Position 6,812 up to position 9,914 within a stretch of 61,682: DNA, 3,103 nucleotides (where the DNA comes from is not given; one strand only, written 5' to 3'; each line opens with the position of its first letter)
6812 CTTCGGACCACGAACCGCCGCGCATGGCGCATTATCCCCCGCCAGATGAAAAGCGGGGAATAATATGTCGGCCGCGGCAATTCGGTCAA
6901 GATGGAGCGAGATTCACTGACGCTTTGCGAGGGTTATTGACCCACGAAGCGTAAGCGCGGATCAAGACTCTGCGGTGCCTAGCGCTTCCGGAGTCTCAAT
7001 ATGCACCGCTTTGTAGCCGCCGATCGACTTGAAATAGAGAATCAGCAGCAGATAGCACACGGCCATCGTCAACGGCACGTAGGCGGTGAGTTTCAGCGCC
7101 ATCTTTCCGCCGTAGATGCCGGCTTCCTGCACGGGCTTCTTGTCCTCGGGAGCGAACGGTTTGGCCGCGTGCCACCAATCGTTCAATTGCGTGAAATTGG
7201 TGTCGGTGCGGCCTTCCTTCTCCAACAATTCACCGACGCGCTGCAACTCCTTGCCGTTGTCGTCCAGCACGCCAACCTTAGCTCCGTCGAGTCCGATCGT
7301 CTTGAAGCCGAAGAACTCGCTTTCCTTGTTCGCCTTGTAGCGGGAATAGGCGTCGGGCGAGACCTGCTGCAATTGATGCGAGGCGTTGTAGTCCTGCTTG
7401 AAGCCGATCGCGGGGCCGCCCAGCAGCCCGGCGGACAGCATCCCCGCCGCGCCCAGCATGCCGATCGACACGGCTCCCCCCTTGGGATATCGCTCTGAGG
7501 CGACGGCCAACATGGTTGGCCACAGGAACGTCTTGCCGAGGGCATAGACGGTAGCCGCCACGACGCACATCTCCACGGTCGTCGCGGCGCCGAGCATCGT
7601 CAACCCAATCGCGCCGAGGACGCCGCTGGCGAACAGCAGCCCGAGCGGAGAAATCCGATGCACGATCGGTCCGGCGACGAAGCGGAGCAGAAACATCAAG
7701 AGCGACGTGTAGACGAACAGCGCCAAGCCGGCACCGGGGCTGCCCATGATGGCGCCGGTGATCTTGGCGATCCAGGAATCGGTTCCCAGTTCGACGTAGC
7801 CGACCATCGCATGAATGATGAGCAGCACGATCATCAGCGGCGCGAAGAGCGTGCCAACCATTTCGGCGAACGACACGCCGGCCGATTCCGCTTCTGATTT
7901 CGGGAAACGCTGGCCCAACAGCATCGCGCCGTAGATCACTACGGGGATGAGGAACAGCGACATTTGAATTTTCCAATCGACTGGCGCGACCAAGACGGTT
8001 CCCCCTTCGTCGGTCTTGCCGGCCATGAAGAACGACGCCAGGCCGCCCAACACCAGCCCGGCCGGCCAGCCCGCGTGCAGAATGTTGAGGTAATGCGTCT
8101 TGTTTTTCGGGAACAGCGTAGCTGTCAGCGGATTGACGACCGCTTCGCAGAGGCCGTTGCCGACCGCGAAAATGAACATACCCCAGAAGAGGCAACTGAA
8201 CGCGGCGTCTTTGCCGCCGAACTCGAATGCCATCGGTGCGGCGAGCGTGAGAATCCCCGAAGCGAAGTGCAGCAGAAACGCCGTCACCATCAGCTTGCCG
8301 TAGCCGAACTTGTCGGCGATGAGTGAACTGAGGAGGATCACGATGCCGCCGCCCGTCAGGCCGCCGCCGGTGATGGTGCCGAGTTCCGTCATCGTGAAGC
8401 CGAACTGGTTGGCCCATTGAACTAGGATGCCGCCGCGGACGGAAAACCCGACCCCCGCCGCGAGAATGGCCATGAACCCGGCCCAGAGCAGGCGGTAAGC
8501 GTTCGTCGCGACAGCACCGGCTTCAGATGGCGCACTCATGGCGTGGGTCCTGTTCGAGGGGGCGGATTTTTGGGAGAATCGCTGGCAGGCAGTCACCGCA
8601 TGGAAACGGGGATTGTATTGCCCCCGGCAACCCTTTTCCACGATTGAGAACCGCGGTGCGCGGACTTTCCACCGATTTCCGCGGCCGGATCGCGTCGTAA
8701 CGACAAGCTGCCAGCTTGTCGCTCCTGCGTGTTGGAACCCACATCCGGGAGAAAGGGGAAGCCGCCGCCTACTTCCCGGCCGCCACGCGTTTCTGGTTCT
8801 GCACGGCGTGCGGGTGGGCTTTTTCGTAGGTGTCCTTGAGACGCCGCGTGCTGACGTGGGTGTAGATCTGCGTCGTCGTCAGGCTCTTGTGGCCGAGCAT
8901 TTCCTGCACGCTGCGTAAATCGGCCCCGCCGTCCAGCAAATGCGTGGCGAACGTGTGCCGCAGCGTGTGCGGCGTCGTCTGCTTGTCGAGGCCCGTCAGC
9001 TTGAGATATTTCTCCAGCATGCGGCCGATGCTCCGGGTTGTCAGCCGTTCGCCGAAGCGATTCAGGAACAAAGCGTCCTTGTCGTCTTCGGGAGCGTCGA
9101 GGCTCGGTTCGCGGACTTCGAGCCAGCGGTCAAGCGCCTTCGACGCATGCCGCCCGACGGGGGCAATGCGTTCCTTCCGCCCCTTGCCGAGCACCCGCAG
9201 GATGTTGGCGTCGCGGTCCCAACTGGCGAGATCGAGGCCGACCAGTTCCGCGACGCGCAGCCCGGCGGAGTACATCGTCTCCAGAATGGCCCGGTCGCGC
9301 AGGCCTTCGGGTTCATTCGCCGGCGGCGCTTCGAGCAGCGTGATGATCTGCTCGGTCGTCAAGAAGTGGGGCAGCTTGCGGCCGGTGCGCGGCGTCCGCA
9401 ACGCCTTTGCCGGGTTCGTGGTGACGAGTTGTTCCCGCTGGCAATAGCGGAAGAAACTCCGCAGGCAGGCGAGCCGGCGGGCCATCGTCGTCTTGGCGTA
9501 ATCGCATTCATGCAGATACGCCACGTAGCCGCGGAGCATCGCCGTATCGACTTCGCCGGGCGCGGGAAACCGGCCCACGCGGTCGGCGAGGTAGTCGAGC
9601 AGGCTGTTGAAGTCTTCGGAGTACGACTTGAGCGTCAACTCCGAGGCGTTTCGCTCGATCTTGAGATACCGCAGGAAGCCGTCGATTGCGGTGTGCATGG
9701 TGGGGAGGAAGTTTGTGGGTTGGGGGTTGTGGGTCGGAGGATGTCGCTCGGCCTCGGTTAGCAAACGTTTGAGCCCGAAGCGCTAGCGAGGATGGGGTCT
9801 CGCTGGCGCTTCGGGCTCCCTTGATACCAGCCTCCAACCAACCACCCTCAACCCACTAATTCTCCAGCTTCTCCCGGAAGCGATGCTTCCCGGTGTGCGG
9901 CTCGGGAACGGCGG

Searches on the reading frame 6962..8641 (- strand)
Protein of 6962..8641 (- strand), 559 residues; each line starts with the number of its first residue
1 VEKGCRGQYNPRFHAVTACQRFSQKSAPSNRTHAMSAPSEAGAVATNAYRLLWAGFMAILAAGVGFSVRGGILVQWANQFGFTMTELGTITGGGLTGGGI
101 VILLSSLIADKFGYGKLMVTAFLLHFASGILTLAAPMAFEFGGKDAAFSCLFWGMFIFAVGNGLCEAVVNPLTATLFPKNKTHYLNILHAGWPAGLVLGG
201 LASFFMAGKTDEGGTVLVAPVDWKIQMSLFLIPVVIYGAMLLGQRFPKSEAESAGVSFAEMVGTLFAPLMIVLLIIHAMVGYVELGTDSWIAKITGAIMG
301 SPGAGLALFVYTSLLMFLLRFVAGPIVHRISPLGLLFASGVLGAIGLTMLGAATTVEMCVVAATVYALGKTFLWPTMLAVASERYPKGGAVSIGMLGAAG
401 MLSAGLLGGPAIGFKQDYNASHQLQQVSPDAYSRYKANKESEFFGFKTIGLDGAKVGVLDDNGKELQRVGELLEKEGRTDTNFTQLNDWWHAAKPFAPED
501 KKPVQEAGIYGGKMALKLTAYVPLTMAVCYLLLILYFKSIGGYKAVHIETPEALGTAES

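Call 29: search_protein_families(library=pfam, proteins=[window:6962-8641:-], max_evalue=0.0001)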
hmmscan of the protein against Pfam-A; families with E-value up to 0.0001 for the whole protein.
window:6962-8641:- (559 aa): 1 family
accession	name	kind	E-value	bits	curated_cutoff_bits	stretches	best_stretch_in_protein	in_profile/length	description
PF07690.21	MFS_1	-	2.5e-15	56.7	33.4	1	56-405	2-344/347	Major Facilitator Superfamily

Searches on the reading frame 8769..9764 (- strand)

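Call 29: search_protein_families(library=pfam, proteins=[window:8769-9764:-], max_evalue=0.0001)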
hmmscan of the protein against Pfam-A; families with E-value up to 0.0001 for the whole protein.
window:8769-9764:- (331 aa): 3 families
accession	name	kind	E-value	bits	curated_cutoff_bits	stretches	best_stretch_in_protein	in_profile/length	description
PF00589.27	Phage_integrase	-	8.1e-47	159.6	27.1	1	134-306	2-170/172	Phage integrase family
PF02899.23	Phage_int_SAM_1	-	1.4e-18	67.4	22.3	1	27-112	1-83/83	Phage integrase, N-terminal SAM-like domain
PF13102.12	Phage_int_SAM_5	-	1.1e-07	32.5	22.3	1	37-119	14-93/98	Phage integrase SAM-like domain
